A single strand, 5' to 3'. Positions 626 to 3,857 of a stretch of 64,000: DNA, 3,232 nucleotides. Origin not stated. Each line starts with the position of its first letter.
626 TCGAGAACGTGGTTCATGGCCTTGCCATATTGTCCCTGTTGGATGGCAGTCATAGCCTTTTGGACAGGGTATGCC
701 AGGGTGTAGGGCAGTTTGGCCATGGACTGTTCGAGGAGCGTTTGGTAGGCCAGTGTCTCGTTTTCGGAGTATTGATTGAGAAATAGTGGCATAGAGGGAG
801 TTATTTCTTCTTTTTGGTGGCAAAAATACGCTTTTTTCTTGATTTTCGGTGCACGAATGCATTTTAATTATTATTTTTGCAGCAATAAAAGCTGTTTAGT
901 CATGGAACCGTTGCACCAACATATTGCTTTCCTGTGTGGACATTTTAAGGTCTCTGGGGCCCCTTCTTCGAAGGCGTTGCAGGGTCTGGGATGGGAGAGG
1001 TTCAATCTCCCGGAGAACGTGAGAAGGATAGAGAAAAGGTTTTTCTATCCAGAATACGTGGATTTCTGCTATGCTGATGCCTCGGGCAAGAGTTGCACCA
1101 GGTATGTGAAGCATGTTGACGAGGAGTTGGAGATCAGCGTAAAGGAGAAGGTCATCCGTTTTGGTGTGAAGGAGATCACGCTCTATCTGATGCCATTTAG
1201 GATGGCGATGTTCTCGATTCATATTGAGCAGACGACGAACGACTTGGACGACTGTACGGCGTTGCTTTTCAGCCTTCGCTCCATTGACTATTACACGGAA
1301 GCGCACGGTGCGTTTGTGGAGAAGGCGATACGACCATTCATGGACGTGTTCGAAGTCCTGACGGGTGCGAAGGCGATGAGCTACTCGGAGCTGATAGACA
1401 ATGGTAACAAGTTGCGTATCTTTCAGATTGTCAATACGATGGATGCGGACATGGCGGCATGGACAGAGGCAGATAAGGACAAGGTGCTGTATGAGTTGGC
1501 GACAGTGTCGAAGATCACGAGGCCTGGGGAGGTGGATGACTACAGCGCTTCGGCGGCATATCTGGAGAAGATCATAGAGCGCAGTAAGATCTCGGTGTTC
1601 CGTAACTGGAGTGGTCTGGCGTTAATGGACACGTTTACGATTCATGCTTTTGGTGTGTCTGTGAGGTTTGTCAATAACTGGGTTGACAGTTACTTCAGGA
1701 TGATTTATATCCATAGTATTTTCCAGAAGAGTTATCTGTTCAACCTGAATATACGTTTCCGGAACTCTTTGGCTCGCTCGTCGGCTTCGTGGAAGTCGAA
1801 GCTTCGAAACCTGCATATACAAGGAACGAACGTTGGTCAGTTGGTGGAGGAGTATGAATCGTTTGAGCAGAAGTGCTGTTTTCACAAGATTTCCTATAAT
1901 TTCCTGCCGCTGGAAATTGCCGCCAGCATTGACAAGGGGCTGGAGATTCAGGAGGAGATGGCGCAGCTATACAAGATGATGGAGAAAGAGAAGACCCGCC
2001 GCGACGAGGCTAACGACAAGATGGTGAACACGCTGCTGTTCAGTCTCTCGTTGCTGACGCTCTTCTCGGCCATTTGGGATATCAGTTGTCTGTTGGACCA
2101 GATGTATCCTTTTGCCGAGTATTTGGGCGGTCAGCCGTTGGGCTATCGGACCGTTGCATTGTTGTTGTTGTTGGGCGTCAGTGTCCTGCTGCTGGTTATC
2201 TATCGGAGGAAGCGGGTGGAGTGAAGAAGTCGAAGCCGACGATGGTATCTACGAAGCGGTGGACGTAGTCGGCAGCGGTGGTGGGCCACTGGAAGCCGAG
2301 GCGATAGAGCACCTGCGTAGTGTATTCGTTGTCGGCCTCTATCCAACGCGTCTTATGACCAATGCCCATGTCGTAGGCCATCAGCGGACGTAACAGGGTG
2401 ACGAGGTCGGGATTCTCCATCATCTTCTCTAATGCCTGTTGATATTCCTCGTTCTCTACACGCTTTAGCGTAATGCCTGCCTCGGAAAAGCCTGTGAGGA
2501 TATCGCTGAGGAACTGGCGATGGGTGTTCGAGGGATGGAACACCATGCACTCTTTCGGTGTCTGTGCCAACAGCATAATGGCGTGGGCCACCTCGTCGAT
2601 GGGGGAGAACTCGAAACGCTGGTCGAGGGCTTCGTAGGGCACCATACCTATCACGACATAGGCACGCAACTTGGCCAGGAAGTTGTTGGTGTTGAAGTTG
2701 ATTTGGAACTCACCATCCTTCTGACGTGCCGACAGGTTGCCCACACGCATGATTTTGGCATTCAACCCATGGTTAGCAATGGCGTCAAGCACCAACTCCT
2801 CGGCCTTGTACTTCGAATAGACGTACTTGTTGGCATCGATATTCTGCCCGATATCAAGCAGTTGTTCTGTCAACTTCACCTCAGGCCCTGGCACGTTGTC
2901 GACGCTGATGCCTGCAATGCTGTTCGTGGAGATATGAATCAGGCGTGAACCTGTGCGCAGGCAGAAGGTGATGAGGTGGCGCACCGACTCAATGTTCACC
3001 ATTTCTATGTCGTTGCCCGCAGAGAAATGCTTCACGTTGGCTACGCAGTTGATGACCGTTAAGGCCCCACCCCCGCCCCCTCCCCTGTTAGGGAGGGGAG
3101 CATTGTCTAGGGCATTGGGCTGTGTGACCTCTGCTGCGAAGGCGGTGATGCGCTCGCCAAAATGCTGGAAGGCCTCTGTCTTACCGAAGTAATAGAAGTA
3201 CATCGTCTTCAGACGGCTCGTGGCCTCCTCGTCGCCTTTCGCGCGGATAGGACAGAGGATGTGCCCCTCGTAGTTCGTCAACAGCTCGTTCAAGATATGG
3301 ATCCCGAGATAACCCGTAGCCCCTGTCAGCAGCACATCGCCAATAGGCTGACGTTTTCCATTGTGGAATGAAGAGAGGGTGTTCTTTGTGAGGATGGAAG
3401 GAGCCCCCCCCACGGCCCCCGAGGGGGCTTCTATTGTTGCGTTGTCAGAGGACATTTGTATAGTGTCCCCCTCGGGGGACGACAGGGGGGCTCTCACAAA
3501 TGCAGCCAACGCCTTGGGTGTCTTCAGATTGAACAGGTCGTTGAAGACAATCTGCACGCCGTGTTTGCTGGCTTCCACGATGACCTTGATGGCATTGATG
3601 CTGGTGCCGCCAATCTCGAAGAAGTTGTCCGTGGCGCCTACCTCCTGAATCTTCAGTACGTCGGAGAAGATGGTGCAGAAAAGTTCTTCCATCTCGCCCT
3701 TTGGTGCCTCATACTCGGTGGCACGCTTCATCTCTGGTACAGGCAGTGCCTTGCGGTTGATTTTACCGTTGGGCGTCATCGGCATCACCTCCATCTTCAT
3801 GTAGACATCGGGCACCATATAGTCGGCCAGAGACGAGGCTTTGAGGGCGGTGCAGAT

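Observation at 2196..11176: Compact NRPS locus (C-A-T-C-A-T-R plus MATE exporter) inserted downstream of folE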

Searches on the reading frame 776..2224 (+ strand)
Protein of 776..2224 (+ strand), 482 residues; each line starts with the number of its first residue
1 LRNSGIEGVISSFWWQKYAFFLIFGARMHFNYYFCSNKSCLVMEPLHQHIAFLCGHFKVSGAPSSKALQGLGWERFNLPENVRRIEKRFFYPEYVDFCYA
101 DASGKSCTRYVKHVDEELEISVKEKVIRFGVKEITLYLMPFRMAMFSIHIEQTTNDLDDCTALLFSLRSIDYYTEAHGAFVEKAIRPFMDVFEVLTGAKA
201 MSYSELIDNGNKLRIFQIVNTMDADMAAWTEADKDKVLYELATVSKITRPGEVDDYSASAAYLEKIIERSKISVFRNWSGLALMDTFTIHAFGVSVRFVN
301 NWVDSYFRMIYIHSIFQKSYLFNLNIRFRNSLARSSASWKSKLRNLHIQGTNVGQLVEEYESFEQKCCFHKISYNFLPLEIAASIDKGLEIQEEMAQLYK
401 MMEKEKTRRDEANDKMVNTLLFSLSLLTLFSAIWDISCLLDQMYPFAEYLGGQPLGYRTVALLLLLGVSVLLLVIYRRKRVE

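Call 3: search_protein_families(library=pfam, proteins=[window:776-2224:+])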
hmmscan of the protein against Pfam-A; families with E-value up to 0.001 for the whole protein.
window:776-2224:+ (482 aa): 0 families

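Call 32: search_protein_families(library=pfam, proteins=[window:902-2224:+], max_evalue=0.00001)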
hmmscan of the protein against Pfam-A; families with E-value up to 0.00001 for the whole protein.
window:902-2224:+ (440 aa): 0 families

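Call 49: search_protein_families(library=ncbifam, proteins=[window:902-2224:+], max_evalue=0.00001)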
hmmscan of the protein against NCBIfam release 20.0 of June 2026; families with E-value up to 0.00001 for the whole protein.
window:902-2224:+ (440 aa): 0 families

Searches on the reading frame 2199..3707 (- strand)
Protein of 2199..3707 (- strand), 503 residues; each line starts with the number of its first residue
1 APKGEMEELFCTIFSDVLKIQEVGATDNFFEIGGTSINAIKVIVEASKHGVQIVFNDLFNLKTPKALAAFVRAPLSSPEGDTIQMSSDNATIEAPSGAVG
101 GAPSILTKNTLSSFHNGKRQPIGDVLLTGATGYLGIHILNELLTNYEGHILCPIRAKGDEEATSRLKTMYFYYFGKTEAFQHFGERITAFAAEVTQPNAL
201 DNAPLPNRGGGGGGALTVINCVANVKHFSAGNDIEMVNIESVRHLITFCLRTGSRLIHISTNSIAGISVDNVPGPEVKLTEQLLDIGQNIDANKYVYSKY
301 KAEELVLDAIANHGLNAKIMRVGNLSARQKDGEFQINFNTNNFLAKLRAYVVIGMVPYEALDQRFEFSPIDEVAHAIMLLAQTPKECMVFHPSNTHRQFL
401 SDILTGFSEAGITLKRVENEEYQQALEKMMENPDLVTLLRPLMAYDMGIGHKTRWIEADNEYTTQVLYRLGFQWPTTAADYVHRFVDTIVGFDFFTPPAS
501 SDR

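Call 36: search_solved_structures(query=window:2199-3707:-, max_evalue=0.00001, show_alignments=2)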
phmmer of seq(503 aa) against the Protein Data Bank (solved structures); distinct sequences matched with E-value up to 0.00001: 22.
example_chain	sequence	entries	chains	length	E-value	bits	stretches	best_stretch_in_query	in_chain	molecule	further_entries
6vtj_A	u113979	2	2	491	1.6e-73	251.5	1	1-495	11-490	Non-ribosomal peptide synthetase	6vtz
4f6l_B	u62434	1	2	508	9.9e-37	130.2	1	2-485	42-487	AusA reductase domain protein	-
4f6c_A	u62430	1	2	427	2.5e-26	95.9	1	118-485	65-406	AusA reductase domain protein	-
9lcp_A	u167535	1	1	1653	7.1e-18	68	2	1-77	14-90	PvdL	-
9lcq_A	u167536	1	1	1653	7.1e-18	68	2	1-77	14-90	PvdL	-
9lco_A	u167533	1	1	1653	2.9e-17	66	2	1-77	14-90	PvdL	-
4u7w_A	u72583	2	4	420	2.6e-15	59.5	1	78-498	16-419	MxaA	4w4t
6mfz_A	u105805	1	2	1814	6.4e-12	48.4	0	1-73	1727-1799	Linear gramicidin synthase subunit A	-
9be3_A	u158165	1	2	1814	6.8e-12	48.3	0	1-73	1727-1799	Linear gramicidin synthase subunit A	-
9meh_A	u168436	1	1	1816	6.8e-12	48.3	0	1-73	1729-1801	Linear gramicidin synthase subunit A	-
9be4_A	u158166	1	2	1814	2.7e-11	46.3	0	1-73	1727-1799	Linear gramicidin synthase subunit A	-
4dqv_A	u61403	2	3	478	4.9e-09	38.8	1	117-419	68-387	PROBABLE PEPTIDE SYNTHETASE NRP (PEPTIDE SYNTHASE) | Peptide synthetase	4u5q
8v1x_A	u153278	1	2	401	3.8e-08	35.9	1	124-426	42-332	Type I polyketide synthase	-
9bfg_A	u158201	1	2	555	4.5e-08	35.7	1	2-75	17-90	Tyrocidine synthase 1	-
9bfd_A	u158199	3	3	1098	6.5e-08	35.1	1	2-75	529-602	Tyrocidine synthase 1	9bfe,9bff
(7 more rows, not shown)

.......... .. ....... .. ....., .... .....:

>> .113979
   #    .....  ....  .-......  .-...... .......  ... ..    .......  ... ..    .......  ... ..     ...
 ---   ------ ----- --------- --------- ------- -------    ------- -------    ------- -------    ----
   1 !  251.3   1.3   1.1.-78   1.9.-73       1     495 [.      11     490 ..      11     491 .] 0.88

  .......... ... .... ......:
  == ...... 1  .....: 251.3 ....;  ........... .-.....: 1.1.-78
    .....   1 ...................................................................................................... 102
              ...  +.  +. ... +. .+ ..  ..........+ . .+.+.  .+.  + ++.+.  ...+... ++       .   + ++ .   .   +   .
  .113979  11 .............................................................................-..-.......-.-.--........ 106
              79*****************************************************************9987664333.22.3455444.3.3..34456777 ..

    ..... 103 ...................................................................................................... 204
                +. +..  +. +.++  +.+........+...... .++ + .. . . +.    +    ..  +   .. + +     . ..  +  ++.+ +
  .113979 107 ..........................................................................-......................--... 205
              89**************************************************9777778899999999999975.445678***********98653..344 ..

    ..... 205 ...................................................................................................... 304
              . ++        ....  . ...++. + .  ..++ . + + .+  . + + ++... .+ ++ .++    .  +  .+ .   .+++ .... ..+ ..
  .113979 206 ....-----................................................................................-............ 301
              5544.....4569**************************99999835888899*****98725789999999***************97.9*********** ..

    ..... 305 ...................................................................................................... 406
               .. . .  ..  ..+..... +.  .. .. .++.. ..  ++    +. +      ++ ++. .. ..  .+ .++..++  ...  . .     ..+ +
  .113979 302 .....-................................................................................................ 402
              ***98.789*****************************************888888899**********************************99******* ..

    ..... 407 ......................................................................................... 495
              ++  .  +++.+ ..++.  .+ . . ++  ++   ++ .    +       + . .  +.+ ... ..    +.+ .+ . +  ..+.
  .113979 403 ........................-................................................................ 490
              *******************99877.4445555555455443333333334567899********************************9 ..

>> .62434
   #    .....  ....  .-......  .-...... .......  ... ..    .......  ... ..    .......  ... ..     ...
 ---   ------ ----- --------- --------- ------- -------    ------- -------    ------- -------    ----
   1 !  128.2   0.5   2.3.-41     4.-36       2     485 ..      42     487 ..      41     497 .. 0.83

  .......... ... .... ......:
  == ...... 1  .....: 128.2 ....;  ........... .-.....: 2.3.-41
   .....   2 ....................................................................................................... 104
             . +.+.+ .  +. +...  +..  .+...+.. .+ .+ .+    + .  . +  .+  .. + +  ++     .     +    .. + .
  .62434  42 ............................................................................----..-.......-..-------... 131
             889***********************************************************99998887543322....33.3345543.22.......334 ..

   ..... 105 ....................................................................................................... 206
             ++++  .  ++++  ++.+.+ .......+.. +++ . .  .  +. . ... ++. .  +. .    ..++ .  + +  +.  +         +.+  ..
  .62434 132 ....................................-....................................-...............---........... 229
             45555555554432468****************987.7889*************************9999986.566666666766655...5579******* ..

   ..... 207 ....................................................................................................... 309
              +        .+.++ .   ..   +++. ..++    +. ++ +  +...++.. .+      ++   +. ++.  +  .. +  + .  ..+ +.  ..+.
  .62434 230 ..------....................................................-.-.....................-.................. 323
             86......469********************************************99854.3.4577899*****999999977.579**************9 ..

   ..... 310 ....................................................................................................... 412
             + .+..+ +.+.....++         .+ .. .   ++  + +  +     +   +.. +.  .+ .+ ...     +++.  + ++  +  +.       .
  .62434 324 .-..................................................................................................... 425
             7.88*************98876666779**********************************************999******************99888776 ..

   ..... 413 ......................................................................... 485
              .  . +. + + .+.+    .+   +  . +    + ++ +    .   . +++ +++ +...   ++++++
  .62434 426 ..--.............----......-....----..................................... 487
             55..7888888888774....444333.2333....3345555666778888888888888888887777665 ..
